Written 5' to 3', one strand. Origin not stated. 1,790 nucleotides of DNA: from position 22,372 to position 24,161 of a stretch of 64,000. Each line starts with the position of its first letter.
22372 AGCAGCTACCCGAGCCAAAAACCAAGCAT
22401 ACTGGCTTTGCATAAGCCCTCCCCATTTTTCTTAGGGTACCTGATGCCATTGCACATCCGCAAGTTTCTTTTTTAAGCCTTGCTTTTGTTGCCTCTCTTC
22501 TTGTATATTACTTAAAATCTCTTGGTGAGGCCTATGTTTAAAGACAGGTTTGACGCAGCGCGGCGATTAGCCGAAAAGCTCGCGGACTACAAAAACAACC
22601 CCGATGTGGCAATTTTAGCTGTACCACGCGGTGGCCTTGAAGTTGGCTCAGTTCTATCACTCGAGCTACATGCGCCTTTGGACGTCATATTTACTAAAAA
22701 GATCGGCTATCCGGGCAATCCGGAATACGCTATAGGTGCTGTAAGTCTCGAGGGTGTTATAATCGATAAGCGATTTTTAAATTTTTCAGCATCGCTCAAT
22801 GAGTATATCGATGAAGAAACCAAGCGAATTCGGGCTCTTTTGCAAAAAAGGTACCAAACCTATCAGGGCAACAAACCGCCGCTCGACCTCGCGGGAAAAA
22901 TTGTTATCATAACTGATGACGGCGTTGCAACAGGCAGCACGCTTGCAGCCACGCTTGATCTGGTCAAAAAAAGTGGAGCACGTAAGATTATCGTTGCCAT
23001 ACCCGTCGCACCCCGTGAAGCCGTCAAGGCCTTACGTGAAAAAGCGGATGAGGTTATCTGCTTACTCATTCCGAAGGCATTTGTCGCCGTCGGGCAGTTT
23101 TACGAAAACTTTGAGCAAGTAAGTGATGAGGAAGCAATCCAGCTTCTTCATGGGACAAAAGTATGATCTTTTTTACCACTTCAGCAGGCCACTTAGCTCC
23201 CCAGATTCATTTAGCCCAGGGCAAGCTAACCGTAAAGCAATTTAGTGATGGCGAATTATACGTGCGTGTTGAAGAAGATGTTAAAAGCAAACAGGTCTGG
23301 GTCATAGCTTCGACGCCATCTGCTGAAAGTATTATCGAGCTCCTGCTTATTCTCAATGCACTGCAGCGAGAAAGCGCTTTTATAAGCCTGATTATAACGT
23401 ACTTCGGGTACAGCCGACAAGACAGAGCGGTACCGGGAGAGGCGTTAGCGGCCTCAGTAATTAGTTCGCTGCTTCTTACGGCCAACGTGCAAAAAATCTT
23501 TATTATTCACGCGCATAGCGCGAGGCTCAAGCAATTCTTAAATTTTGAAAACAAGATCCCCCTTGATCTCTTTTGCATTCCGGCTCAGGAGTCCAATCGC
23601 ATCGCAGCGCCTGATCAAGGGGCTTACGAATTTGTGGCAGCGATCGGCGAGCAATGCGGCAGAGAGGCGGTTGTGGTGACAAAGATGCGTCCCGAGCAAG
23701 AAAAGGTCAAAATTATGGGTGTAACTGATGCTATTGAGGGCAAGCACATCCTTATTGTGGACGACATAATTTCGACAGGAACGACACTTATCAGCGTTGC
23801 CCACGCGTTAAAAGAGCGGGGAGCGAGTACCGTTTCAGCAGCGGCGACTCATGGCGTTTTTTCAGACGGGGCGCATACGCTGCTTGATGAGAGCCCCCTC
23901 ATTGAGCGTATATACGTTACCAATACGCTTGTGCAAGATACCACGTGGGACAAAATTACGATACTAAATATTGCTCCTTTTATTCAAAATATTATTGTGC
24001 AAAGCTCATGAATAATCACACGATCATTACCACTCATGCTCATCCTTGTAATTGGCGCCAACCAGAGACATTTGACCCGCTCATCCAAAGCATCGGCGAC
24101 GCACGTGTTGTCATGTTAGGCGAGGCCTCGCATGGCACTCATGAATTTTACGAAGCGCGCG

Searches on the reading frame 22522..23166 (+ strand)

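Call 15: search_protein_families(library=pfam, proteins=[window:22522-23166:+], max_evalue=0.001)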
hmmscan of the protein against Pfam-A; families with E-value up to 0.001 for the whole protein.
window:22522-23166:+ (214 aa): 2 families
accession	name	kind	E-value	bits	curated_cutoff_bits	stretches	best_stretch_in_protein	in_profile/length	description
PF00156.33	Pribosyltran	-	1.6e-19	70.2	26.3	1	9-194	11-154/158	Phosphoribosyl transferase domain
PF14681.12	UPRTase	-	8e-05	22.6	27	1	108-178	99-175/206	Uracil phosphoribosyltransferase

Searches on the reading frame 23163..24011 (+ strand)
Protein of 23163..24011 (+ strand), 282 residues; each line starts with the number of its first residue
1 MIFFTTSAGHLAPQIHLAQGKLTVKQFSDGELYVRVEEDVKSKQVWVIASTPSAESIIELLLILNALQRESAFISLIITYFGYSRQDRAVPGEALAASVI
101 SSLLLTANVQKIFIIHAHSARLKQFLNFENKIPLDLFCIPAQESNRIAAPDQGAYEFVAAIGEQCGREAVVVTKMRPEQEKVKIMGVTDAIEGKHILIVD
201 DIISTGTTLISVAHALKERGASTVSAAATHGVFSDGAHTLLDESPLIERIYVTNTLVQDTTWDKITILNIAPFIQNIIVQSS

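Call 15: search_protein_families(library=pfam, proteins=[window:23163-24011:+], max_evalue=0.001)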
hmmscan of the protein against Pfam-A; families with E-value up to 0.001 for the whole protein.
window:23163-24011:+ (282 aa): 4 families
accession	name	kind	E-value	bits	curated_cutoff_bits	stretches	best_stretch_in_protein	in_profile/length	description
PF13793.12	Pribosyltran_N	-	1.5e-21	76.8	25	1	10-106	15-115/117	N-terminal domain of ribose phosphate pyrophosphokinase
PF14572.12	Pribosyl_synth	-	1.1e-14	55.2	27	1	179-274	70-166/184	Phosphoribosyl synthetase-associated domain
PF00156.33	Pribosyltran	-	4.2e-12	46.1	26.3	1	149-234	35-125/158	Phosphoribosyl transferase domain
PF14681.12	UPRTase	-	0.00073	19.5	27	0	184-226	111-153/206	Uracil phosphoribosyltransferase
